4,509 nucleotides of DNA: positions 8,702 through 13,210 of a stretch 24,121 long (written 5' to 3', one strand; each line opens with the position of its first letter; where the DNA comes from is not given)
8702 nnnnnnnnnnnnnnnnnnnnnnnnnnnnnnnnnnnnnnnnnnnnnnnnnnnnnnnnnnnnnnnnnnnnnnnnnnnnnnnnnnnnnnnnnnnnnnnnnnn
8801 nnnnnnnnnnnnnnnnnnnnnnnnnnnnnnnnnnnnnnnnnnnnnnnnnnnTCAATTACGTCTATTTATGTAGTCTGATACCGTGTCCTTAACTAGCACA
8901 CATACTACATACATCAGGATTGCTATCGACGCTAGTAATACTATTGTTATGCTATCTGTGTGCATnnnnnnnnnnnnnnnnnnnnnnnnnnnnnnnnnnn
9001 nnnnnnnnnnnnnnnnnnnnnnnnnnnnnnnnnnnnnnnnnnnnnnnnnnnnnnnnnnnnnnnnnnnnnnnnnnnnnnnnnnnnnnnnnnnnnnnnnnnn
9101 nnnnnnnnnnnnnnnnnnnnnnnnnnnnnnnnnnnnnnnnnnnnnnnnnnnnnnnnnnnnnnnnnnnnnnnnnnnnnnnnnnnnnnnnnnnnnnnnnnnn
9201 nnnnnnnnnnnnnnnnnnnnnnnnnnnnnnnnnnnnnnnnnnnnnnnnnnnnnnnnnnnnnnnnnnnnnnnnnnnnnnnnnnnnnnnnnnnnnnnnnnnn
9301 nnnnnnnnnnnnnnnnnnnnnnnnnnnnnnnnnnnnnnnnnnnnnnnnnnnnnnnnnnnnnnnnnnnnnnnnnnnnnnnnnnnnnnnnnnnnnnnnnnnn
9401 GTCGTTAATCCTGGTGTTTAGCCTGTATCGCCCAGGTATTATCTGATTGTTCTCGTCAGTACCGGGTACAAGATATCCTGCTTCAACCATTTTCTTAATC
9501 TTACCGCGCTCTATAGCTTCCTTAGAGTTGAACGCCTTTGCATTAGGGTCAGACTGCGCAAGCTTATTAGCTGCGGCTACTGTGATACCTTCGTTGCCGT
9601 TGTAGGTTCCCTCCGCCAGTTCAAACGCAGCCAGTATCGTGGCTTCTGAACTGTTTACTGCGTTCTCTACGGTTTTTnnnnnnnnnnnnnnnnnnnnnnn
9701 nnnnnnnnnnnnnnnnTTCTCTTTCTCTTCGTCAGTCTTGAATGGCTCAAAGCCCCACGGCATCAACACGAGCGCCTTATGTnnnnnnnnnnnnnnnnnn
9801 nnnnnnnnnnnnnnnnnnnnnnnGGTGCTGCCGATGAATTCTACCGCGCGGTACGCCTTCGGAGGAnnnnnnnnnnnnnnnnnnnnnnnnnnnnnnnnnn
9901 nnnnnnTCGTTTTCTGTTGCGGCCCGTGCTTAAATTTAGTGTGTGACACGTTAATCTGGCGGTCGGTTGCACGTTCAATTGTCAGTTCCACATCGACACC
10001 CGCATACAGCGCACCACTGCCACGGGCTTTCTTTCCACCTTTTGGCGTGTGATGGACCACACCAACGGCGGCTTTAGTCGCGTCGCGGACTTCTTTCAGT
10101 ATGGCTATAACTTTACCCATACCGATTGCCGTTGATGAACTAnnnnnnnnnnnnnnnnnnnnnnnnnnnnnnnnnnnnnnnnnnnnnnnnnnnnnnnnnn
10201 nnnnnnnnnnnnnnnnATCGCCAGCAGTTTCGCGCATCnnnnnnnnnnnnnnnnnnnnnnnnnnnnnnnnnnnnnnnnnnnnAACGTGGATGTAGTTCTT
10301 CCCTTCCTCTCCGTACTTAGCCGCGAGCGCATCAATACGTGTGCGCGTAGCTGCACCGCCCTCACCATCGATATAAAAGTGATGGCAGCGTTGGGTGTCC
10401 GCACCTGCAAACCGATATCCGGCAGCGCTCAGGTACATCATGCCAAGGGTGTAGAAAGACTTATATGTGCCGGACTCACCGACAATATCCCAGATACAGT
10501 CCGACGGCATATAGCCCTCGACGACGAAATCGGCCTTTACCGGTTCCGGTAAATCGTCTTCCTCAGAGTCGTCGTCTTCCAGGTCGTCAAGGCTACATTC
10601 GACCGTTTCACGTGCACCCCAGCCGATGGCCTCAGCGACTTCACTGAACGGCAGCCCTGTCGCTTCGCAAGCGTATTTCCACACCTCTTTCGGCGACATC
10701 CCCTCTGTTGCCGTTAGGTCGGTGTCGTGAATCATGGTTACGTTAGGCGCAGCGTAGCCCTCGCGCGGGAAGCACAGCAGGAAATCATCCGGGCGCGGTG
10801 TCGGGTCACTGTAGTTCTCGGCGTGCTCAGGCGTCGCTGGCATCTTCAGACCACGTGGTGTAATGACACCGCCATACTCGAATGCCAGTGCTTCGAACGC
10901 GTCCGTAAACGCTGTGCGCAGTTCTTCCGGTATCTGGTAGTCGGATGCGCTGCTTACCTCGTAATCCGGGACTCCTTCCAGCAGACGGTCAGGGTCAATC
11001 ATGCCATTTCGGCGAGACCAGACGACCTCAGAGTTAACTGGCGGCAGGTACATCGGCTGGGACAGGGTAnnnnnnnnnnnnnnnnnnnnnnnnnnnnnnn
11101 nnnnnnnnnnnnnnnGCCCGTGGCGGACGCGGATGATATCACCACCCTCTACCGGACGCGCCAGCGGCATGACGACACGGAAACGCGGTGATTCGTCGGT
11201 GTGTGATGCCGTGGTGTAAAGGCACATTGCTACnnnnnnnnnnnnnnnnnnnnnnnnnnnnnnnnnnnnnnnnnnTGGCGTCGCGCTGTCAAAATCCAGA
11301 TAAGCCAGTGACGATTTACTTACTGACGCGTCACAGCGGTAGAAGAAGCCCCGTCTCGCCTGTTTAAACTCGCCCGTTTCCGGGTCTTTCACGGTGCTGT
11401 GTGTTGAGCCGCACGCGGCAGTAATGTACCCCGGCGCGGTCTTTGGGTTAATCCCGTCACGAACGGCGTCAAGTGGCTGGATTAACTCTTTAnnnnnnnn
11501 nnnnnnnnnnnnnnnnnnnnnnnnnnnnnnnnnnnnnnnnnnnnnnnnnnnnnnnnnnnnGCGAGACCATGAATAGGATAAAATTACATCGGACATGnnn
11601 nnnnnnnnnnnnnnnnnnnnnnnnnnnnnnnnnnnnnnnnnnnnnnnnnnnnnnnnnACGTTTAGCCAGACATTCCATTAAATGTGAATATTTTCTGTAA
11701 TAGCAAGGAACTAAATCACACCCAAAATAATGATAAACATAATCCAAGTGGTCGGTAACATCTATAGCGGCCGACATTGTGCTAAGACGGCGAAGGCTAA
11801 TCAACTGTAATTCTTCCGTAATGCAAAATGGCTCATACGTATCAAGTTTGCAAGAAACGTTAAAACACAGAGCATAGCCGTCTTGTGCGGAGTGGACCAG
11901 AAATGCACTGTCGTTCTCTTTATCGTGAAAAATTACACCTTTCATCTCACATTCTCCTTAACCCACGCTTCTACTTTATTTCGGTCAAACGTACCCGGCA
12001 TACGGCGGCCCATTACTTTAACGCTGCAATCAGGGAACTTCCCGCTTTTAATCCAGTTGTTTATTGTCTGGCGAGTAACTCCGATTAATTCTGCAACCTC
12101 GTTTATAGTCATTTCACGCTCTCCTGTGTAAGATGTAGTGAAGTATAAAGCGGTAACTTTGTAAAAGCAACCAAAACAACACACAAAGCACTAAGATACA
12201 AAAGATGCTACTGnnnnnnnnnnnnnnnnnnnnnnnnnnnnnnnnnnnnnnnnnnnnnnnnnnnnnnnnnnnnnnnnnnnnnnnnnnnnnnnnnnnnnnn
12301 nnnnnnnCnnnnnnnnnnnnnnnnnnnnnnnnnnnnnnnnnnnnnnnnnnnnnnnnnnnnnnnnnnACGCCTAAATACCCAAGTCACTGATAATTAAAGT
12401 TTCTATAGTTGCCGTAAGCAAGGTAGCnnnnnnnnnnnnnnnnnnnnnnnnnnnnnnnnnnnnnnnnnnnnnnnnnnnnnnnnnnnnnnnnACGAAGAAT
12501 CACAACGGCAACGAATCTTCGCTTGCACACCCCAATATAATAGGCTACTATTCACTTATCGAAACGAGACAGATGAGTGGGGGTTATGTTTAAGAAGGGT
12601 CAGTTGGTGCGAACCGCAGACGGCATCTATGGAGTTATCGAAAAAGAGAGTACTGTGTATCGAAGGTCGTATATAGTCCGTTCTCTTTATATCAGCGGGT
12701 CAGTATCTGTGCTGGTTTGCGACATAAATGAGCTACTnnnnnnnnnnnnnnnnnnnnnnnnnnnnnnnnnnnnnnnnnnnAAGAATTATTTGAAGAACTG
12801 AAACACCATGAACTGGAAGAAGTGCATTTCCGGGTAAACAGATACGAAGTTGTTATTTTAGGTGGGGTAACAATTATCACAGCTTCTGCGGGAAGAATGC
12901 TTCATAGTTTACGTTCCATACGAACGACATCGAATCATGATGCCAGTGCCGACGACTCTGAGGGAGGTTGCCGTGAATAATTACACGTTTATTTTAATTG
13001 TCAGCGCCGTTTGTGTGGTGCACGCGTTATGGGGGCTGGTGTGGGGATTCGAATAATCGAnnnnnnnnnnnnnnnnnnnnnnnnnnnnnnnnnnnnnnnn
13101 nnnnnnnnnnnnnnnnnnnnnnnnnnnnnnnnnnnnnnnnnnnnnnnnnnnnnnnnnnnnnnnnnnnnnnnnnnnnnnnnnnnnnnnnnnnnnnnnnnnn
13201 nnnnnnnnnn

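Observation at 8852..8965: Unannotated small hydrophobic peptides with good ribosome-binding sites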

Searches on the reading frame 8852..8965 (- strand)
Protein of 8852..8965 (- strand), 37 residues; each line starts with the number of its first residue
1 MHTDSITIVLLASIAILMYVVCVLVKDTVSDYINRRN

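Call 6: search_dna_similar(query=window:8855-8965:-, collection=phages, mode=protein, max_evalue=10, max_rows=40)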
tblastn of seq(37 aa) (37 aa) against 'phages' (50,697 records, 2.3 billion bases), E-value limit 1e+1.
No match.

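Call 23: search_protein_families(library=pfam, proteins=[window:8855-8965:-], max_evalue=10)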
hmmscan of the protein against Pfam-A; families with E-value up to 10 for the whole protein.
seq(37 aa): 0 families

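Call 24: search_protein_families(library=phrogs, proteins=[window:8855-8965:-], max_evalue=10)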
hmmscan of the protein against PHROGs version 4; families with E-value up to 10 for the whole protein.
seq(37 aa): 1 family
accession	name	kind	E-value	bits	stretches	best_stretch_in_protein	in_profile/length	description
phrog_29413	-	unknown function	0.12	13.5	1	4-25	41-62/76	-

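Call 28: find_encoding_contigs(protein=window:8852-8965:-, flank=3000, max_places=6)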
Protein window:8852-8965:- (37 aa): no gene with exactly this product is on record in the collection.

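Call 48: search_protein_representatives(protein=window:8855-8965:-)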
Query: 37 residues. Proteins with E-value up to 0.001 (for the whole library): 0; up to 1e-10: 0; up to 1e-30: 0. The best 0 are listed.
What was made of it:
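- Tried and rejected: phmmer against 1.84 billion representative proteins (call 48);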

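Call 54: search_protein_families(library=ncbifam, proteins=[window:8855-8965:-], max_evalue=10)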
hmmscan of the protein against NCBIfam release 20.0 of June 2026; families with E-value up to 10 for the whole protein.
seq(37 aa): 0 families

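Call 55: search_protein_families(library=padloc, proteins=[window:8855-8965:-], max_evalue=10)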
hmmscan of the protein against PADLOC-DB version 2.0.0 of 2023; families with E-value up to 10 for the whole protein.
seq(37 aa): 0 families

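Call 65: search_dna_similar(query=window:8855-8965:-, collection=plasmids, mode=protein, max_evalue=10, max_rows=10)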
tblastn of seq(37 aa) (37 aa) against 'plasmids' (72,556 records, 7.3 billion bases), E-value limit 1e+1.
No match.

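Call 80: predict_structure(protein=window:8855-8965:-)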
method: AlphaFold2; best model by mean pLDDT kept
length: 37 residues; sequences in the alignment: 1
mean_pLDDT: 94.4   pTM: 0.55
mean pLDDT of the five models: 94.4, 92.6, 92.0, 91.7, 91.5
residues with pLDDT >= 90: 31; 70-90: 5; 50-70: 1; < 50: 0
segments of 3 or more residues with pLDDT < 50: none
pLDDT, mean of each block of 10 residues (from residue 1): 89 98 97 93
secondary structure, 60 per line:
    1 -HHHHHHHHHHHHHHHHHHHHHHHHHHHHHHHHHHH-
elements in order: H2-36
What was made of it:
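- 8852..8965 (-): p37: a 37-aa ORF (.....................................) predicted to form one transmembrane helix (about residues 6-25) with a polar, net-positive C-terminal tail. AlphaFold2 helix 2-36, pLDDT 94: call 80.
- On Single-pass small membrane protein: AlphaFold2 gives helix 2-36 with pLDDT 94 (call 80).
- Checked: AlphaFold2 on the single sequence gives one helix over residues 2-36, with pLDDT 94 (call 80).
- AlphaFold2 predicts one confident helix (call 80).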

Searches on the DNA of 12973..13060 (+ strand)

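Call 71: search_dna_similar(query=window:12973-13060:+, collection=phages, mode=distant, max_evalue=0.001, max_rows=30, rows=spread)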
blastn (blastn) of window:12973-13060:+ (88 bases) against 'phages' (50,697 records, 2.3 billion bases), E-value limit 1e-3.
Records with a match: 42; places in all: 42; records where one place covers at least 80% of the query: 34.
Best place of each record, by identity: 90-95% 23; 80-90% 18; 60-80% 1.
By first word of the organism name: Escherichia 23; Salmonella 10; Kagunavirus 6; Raoultella 2; Shigella 1.
By host as written in the record: Escherichia coli 12; - 6; Raoultella sp. CEMTC 2544 2; Escherichia sp. 2; Escherichia coli STEC O145 2; Salmonella enterica subsp. enterica serovar Enteritidis PT1 2; Salmonella enterica subsp. enterica serovar Typhimurium CMCC 50115 2; Salmonella enterica subsp. enterica serovar Enteritidis sm140 2; and 12 more.
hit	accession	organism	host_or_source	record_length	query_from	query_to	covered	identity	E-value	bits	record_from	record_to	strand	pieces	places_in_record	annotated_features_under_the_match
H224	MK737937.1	Raoultella phage RP180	Raoultella sp. CEMTC 2544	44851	1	88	100%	89.8%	3e-25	119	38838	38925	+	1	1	hypothetical protein (x2)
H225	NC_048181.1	Raoultella phage RP180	Raoultella sp. CEMTC 2544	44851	1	88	100%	89.8%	3e-25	119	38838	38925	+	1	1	hypothetical protein (x2)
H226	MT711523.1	Escherichia phage vB_EcoS_fFiEco02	Escherichia coli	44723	2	84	94%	89.2%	1e-22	110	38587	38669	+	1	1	hypothetical protein (x2)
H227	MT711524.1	Escherichia phage vB_EcoS_fFiEco03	Escherichia coli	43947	2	84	94%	89.2%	1e-22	110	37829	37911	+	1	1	hypothetical protein (x2)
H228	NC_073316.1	Escherichia phage vB_EcoS_fFiEco02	Escherichia coli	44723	2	84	94%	89.2%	1e-22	110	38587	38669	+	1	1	hypothetical protein (x2)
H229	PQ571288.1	Escherichia phage EC3-1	Escherichia coli BF4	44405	1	84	95%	83.3%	1e-16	90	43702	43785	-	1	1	hypothetical protein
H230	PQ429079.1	Escherichia phage vB_VIPECOTPH05A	Escherichia coli OMCS-21-1589B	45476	2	84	94%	83.1%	5e-16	88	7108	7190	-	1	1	hypothetical protein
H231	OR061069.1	Escherichia phage M01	Escherichia sp.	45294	1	72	82%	91.7%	6e-21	104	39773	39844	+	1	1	none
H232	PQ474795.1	Escherichia phage vB_Eco_AMO_3701M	Escherichia coli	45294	1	72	82%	91.7%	6e-21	104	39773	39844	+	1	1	none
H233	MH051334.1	Escherichia phage vB_EcoS-Ro145c2YLVW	Escherichia coli STEC O145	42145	1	71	81%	93.0%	2e-21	106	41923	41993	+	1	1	hypothetical protein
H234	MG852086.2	Escherichia phage vB_EcoS-Ro145clw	Escherichia coli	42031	1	71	81%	93.0%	2e-21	106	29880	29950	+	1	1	hypothetical protein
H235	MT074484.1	Salmonella phage celemicas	Salmonella enterica subsp. enterica ...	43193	1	71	81%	93.0%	2e-21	106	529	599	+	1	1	none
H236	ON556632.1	Escherichia phage hz69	Escherichia coli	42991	1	71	81%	93.0%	2e-21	106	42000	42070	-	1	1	hypothetical protein (x2)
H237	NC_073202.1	Salmonella phage celemicas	Salmonella enterica subsp. enterica ...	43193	1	71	81%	93.0%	2e-21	106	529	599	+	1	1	none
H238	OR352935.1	Escherichia phage AV104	Escherichia coli ESBL058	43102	1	71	81%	93.0%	2e-21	106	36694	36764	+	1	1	hypothetical protein (x2)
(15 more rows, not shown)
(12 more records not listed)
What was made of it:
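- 12973..13056 (+): p27a: a 27-aa hydrophobic ORF with a GTG start and a GGGAGG SD. It is retained at 23-27 aa in relatives. DNA present in 42 phage records: call 71.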

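Call 73: get_annotated_region(hit=H224, flank=300)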
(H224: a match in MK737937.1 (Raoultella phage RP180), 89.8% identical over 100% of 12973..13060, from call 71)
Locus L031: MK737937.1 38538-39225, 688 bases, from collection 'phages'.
description: Raoultella phage RP180, complete genome.
organism: Raoultella phage RP180 (NCBI taxid 2565500)
taxonomy: Viruses; Duplodnaviria; Heunggongvirae; Uroviricota; Caudoviricetes; Guernseyvirinae; Kagunavirus; Kagunavirus RP180
host: Raoultella sp. CEMTC 2544; source: -; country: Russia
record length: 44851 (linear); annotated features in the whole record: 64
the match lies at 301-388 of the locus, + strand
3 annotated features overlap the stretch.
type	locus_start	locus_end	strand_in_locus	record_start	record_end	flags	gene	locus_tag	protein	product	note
CDS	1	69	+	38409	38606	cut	-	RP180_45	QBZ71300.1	hypothetical protein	ORF45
CDS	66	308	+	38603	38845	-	-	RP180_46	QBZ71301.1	hypothetical protein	ORF46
CDS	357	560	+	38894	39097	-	-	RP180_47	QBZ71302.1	hypothetical protein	ORF47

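Call 74: get_annotated_region(hit=H233, flank=300)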
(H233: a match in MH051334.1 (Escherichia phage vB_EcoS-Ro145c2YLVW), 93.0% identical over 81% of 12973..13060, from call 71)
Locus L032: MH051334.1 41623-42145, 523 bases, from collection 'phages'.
description: Escherichia phage vB_EcoS-Ro145c2YLVW, complete genome.
organism: Escherichia phage vB_EcoS-Ro145c2YLVW (NCBI taxid 2144178)
taxonomy: Viruses; Duplodnaviria; Heunggongvirae; Uroviricota; Caudoviricetes; Guernseyvirinae; Kagunavirus
host: Escherichia coli STEC O145; source: liquid non-fecal compost; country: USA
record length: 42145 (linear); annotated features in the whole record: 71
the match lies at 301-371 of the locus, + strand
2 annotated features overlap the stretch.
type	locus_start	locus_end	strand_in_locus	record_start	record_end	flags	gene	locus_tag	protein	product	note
CDS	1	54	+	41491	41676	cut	-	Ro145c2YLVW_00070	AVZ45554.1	hypothetical protein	-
CDS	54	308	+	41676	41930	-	-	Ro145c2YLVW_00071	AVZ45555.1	hypothetical protein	-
